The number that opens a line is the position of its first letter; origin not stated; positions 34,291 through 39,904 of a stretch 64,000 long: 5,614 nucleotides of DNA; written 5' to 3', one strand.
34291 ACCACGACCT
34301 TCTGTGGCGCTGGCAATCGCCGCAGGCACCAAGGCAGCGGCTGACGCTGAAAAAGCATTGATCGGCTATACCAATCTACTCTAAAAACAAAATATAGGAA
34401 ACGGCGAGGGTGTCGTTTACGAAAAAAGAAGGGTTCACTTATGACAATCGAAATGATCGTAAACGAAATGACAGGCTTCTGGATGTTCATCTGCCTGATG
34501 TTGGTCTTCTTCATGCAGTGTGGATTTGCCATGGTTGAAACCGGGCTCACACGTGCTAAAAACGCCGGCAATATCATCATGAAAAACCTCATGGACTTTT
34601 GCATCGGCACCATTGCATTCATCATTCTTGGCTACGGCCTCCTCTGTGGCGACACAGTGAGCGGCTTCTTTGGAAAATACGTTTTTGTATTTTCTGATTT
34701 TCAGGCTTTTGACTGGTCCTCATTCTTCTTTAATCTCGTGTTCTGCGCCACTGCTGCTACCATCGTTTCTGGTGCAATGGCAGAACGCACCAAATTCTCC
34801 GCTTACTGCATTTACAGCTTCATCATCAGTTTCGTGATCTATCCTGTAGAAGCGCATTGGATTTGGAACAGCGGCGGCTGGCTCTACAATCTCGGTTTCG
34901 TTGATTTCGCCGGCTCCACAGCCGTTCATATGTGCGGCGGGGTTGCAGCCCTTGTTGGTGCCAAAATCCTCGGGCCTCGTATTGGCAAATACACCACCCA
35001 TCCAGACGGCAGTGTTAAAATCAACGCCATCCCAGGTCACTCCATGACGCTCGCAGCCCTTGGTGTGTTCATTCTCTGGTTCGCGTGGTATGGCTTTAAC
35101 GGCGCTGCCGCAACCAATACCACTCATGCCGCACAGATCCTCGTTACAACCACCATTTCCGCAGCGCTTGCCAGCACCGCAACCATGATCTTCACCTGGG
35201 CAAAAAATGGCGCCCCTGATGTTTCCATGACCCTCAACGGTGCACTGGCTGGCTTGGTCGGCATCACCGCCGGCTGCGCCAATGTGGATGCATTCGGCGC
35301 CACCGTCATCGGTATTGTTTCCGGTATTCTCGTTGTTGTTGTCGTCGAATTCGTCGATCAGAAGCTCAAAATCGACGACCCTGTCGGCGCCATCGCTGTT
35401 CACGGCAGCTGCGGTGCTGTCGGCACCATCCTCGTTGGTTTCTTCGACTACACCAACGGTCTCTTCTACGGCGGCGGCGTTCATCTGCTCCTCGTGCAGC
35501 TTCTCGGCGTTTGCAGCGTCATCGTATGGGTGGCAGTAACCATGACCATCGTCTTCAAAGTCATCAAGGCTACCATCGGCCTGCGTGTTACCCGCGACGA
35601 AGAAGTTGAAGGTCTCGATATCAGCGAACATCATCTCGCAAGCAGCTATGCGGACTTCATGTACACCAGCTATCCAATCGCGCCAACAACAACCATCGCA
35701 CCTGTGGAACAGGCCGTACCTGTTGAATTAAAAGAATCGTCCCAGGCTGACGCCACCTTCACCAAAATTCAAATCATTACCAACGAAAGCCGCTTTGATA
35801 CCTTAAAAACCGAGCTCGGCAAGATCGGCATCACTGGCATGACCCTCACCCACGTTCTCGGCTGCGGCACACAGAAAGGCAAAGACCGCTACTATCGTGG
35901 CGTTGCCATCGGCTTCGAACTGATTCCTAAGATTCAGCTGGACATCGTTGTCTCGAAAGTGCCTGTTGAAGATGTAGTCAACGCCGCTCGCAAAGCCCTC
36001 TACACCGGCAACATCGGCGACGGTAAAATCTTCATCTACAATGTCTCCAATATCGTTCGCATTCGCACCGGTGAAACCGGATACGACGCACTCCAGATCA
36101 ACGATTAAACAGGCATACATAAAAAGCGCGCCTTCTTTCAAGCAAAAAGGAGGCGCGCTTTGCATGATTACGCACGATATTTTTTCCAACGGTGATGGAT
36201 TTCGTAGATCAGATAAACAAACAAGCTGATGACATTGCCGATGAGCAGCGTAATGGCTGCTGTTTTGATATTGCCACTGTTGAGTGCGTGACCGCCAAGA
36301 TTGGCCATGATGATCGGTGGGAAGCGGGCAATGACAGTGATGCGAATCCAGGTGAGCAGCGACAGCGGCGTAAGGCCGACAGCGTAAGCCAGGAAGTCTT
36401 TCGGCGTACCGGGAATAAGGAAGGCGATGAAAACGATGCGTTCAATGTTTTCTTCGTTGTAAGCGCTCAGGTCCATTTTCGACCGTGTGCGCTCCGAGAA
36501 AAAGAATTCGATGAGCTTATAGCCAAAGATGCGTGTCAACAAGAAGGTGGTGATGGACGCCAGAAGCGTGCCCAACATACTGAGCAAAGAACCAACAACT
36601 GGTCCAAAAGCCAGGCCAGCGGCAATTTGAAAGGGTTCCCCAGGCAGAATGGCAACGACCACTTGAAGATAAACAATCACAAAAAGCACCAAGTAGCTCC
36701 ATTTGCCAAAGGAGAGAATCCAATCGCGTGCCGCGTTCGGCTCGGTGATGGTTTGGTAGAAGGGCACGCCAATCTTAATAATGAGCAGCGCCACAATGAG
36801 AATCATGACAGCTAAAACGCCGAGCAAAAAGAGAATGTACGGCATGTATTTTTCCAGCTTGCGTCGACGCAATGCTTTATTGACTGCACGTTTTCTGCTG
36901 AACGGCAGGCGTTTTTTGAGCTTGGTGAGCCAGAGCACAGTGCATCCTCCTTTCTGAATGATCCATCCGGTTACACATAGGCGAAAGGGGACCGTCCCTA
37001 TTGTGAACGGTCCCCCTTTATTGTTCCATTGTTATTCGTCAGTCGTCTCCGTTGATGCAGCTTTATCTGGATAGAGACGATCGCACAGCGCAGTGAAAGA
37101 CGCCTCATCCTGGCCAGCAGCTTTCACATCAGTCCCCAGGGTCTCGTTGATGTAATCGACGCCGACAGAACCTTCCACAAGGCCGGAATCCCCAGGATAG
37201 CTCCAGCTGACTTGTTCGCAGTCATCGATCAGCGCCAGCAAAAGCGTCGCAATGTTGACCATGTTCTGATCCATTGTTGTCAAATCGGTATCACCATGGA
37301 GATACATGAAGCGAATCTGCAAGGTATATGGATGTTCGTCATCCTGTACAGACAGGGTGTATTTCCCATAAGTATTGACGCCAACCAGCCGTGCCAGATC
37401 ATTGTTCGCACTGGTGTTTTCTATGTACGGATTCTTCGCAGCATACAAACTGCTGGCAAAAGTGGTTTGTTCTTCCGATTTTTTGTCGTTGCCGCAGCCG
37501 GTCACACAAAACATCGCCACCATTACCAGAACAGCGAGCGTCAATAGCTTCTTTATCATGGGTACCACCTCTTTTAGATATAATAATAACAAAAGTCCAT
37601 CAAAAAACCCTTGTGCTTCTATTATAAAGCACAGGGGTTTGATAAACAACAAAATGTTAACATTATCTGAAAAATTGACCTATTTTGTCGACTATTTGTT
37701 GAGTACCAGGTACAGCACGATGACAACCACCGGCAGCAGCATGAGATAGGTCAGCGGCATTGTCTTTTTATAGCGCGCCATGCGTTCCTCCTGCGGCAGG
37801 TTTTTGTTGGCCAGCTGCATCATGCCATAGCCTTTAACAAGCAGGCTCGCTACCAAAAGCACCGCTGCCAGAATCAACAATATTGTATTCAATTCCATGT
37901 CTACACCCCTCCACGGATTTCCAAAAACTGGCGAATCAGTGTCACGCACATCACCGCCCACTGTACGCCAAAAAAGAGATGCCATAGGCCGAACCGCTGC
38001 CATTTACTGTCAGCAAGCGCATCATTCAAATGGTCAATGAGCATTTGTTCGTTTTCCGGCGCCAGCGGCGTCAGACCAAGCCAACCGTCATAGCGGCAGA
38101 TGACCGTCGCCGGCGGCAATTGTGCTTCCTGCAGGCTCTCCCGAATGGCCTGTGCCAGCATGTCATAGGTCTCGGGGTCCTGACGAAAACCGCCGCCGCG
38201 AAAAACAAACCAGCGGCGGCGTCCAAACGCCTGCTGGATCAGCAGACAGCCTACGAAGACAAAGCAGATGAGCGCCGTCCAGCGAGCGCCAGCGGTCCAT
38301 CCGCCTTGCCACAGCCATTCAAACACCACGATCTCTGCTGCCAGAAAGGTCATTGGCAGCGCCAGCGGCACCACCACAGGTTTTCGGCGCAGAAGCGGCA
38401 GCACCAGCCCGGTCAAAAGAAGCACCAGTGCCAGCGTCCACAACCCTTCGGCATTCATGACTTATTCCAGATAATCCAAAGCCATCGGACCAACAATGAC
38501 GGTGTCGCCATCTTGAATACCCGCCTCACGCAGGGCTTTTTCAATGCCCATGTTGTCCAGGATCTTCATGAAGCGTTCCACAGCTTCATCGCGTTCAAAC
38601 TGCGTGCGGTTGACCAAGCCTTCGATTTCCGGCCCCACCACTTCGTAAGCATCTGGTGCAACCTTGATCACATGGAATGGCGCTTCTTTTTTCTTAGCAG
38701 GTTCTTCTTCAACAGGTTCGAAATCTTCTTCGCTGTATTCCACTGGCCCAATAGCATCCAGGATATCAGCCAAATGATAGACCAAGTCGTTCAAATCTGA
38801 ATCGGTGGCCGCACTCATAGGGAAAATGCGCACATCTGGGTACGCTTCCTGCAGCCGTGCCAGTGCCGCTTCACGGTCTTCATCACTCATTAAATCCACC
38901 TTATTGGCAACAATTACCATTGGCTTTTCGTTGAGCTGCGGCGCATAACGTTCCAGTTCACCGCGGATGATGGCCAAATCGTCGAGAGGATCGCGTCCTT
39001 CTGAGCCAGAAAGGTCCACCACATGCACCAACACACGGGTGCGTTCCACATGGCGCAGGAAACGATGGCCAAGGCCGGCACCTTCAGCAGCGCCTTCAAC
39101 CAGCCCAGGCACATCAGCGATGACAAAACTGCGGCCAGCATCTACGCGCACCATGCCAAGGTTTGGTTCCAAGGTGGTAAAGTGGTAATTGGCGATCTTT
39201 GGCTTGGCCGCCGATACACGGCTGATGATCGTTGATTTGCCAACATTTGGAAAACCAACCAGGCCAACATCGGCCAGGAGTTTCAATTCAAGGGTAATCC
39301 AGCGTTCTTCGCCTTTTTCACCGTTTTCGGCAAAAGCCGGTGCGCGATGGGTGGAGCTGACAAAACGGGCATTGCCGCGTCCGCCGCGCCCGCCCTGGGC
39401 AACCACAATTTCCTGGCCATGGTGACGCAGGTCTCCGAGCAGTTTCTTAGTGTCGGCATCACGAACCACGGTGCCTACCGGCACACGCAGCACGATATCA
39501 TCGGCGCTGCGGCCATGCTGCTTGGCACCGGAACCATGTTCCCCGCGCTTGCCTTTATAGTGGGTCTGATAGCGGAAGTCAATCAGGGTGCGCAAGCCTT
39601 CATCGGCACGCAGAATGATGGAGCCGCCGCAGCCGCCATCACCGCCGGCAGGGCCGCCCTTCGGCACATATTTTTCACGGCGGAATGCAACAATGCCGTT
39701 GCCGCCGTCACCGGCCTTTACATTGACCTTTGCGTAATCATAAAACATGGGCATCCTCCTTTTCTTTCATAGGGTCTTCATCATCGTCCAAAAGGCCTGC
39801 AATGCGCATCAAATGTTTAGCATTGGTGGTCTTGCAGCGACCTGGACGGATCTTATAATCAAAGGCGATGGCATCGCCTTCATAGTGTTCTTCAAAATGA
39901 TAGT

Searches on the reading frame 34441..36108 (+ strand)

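Call 51: search_protein_families(library=pfam, proteins=[window:34441-36108:+], max_evalue=0.00001)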
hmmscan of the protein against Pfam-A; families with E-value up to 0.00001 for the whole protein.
window:34441-36108:+ (555 aa): 2 families
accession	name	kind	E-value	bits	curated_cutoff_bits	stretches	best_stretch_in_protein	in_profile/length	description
PF00909.26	Ammonium_transp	-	3.3e-120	401.9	23.2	1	14-398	2-395/399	Ammonium Transporter Family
PF00543.27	P-II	-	6.5e-23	81.5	25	1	441-545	2-102/102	Nitrogen regulatory protein P-II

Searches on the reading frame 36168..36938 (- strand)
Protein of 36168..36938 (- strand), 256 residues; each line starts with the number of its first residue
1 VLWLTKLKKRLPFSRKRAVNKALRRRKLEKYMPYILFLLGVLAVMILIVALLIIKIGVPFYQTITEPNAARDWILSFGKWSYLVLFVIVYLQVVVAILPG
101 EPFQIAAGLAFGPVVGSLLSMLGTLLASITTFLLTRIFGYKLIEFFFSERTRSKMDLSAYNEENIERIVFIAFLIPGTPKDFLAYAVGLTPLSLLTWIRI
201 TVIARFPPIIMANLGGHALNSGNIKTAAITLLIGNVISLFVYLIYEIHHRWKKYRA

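Call 51: search_protein_families(library=pfam, proteins=[window:36168-36938:-], max_evalue=0.00001)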
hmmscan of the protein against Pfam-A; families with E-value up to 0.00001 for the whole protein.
window:36168-36938:- (256 aa): 1 family
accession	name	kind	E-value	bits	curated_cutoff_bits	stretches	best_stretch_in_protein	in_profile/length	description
PF09335.16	VTT_dom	-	1.8e-19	70.9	33.9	1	98-211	1-116/123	VTT domain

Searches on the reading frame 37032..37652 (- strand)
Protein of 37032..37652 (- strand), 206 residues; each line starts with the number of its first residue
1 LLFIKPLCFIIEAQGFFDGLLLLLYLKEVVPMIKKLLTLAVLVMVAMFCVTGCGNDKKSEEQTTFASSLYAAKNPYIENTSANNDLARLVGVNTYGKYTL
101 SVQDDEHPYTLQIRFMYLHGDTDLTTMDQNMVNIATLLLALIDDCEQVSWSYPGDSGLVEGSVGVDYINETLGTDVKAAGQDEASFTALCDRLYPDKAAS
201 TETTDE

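Call 51: search_protein_families(library=pfam, proteins=[window:37032-37652:-], max_evalue=0.00001)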
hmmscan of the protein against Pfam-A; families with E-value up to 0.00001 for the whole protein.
window:37032-37652:- (206 aa): 1 family
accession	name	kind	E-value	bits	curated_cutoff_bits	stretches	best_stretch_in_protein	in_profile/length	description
PF16107.10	DUF4825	-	4.5e-13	49.4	22.7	1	69-157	1-90/99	Domain of unknown function (DUF4825)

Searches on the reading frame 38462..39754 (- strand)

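Call 51: search_protein_families(library=pfam, proteins=[window:38462-39754:-], max_evalue=0.00001)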
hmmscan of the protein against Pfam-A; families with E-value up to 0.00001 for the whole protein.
window:38462-39754:- (430 aa): 4 families
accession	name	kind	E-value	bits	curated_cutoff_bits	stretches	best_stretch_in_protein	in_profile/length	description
PF01018.28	GTP1_OBG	-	8.5e-64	214.3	27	1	6-159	2-155/155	GTP1/OBG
PF01926.29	MMR_HSR1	-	4.6e-26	91.6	21.9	1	162-285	1-113/113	50S ribosome-binding GTPase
PF09269.16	DUF1967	-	1.9e-21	76.3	27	1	361-428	2-70/70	Domain of unknown function (DUF1967)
PF02421.24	FeoB_N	-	1.2e-12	48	27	1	163-325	3-153/156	Ferrous iron transport protein B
